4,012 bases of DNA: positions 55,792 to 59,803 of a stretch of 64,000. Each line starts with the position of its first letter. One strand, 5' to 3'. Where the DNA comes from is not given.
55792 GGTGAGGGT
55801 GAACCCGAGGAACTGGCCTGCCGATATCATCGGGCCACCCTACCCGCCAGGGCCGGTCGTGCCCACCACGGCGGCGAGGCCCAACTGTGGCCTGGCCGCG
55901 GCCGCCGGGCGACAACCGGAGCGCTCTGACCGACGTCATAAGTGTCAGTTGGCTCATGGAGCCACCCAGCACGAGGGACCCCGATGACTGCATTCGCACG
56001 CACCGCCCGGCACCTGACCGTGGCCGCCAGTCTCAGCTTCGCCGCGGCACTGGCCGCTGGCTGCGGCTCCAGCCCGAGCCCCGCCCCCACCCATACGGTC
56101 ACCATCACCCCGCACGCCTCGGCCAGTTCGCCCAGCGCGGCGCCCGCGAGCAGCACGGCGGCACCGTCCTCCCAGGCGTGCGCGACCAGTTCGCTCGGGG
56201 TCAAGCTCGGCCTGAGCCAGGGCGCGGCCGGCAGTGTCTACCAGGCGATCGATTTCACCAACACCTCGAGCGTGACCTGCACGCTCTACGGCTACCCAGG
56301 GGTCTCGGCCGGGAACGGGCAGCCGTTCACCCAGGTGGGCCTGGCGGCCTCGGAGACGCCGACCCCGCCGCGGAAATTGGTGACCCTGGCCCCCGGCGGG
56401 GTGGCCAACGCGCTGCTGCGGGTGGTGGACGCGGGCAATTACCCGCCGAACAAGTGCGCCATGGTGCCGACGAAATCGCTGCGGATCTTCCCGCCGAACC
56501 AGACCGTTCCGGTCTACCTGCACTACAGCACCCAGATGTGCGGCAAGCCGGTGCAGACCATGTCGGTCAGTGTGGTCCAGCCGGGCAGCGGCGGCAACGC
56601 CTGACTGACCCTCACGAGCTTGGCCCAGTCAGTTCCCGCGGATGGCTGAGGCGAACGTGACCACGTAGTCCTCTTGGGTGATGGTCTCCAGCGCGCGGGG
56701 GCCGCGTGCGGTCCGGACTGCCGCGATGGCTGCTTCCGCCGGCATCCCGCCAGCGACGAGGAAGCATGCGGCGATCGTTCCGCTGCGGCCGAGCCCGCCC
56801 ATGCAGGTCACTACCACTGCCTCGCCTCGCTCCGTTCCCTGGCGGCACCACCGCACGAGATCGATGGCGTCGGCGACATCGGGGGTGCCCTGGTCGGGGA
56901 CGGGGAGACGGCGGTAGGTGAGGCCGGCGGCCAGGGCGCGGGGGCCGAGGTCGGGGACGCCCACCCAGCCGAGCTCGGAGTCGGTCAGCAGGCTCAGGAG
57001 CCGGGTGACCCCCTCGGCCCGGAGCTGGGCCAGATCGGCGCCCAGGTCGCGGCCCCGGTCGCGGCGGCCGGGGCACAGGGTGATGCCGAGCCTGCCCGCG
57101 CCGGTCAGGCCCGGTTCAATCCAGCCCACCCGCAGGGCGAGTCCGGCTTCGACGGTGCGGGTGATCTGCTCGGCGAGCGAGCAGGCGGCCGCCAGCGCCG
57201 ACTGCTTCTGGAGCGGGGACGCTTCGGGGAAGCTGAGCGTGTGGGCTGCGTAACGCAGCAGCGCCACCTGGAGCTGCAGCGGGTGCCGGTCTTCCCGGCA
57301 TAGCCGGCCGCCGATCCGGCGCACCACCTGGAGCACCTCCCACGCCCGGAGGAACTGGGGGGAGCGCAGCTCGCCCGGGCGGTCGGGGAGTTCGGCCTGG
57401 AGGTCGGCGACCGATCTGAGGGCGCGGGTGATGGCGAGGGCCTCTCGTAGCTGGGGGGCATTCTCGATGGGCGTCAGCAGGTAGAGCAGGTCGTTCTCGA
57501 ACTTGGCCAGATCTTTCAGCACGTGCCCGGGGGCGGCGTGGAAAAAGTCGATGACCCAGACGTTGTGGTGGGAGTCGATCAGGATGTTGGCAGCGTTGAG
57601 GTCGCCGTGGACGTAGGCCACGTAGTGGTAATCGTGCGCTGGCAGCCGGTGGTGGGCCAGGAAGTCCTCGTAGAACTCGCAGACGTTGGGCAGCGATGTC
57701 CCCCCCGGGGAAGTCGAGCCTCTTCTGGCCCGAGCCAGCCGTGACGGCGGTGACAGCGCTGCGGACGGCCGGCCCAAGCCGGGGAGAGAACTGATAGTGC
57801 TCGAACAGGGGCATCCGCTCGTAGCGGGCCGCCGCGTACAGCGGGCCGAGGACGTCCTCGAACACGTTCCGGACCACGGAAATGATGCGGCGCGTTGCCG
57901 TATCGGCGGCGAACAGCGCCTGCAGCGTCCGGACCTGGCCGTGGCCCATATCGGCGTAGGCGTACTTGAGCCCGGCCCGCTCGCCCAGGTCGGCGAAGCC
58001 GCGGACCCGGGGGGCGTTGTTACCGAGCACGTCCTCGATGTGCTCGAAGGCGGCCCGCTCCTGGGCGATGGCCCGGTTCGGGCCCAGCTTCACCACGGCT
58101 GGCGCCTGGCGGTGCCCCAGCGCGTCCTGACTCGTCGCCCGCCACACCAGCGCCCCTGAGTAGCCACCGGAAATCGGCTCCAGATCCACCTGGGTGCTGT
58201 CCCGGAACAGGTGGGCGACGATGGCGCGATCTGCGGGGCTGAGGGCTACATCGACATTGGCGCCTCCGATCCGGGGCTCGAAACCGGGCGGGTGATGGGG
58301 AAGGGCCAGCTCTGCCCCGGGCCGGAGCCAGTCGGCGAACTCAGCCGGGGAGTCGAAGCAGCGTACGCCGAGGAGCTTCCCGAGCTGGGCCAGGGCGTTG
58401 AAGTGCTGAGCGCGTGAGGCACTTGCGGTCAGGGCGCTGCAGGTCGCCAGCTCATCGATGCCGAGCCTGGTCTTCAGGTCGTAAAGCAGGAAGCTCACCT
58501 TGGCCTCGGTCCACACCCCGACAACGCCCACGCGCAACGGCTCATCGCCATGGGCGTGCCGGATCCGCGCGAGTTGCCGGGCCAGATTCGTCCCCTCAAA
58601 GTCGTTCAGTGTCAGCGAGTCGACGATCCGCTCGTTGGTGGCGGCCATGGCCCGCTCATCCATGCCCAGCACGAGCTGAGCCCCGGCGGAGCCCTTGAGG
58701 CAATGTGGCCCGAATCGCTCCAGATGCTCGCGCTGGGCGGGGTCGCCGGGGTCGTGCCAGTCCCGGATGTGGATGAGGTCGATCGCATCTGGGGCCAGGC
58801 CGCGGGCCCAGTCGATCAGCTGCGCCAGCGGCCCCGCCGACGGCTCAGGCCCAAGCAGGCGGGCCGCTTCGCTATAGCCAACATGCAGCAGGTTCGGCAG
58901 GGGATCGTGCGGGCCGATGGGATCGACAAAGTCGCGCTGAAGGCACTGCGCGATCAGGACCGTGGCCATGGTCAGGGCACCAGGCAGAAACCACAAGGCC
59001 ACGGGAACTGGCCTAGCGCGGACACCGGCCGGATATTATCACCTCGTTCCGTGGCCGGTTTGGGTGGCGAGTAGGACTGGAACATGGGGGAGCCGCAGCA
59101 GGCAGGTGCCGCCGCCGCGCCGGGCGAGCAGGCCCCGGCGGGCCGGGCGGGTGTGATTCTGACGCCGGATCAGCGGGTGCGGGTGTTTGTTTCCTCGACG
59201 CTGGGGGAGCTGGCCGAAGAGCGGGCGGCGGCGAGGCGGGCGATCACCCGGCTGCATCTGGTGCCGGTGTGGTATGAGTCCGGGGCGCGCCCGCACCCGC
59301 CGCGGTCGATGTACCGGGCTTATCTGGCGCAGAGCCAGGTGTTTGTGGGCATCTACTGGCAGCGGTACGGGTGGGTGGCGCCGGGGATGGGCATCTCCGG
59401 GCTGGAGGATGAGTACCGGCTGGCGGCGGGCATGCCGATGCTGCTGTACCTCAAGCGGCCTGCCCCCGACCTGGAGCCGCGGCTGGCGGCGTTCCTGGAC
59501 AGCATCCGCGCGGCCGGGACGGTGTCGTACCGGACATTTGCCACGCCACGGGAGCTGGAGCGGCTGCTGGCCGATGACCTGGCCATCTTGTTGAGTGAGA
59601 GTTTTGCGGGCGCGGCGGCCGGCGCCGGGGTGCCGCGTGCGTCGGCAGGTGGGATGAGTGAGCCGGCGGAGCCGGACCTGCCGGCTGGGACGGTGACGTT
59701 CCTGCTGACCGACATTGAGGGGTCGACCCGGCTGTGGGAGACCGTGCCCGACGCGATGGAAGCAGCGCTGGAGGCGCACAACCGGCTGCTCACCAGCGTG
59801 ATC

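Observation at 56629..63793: Divergent pair: pseudo-nicotinamidase / kinase / phosphatase fusion facing a DUF4062 / cyclase / STAND NTPase / TPR protein, with a ferritin-like neighbour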

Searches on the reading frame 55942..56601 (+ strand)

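Call 38: search_protein_families(library=pfam, max_evalue=0.001, proteins=[window:55942-56601:+])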
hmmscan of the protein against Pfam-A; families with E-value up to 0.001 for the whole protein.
window:55942-56601:+ (220 aa): 1 family
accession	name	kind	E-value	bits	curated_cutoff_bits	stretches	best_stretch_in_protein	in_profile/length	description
PF14016.12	DUF4232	-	3.6e-27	95.5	27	1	80-212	1-128/129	Domain of unknown function (DUF4232)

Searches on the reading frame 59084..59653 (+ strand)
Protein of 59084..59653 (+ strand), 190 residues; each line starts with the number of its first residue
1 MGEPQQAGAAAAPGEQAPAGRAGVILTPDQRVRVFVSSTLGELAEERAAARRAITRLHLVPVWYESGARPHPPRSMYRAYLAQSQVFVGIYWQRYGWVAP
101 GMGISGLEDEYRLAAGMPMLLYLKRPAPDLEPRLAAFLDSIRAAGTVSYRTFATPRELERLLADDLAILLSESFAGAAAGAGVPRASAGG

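Call 114: search_solved_structures(query=window:59084-59653:+, max_evalue=10, show_alignments=4)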
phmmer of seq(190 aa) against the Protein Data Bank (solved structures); distinct sequences matched with E-value up to 10: 3.
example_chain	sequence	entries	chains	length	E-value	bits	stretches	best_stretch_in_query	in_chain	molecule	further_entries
10wc_A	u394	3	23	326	0.012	18.8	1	29-123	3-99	KpSwz DUF4062 | KpSwz | KpSwz TIR/DUF4062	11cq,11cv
9e6q_Ae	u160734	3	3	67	0.34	14.1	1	85-138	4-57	LSU ribosomal protein L38E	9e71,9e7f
6sg9_FF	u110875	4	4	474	1.3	12.2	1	61-163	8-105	mt-SAF14 | S-adenosyl-methyltransferase mraW-like protein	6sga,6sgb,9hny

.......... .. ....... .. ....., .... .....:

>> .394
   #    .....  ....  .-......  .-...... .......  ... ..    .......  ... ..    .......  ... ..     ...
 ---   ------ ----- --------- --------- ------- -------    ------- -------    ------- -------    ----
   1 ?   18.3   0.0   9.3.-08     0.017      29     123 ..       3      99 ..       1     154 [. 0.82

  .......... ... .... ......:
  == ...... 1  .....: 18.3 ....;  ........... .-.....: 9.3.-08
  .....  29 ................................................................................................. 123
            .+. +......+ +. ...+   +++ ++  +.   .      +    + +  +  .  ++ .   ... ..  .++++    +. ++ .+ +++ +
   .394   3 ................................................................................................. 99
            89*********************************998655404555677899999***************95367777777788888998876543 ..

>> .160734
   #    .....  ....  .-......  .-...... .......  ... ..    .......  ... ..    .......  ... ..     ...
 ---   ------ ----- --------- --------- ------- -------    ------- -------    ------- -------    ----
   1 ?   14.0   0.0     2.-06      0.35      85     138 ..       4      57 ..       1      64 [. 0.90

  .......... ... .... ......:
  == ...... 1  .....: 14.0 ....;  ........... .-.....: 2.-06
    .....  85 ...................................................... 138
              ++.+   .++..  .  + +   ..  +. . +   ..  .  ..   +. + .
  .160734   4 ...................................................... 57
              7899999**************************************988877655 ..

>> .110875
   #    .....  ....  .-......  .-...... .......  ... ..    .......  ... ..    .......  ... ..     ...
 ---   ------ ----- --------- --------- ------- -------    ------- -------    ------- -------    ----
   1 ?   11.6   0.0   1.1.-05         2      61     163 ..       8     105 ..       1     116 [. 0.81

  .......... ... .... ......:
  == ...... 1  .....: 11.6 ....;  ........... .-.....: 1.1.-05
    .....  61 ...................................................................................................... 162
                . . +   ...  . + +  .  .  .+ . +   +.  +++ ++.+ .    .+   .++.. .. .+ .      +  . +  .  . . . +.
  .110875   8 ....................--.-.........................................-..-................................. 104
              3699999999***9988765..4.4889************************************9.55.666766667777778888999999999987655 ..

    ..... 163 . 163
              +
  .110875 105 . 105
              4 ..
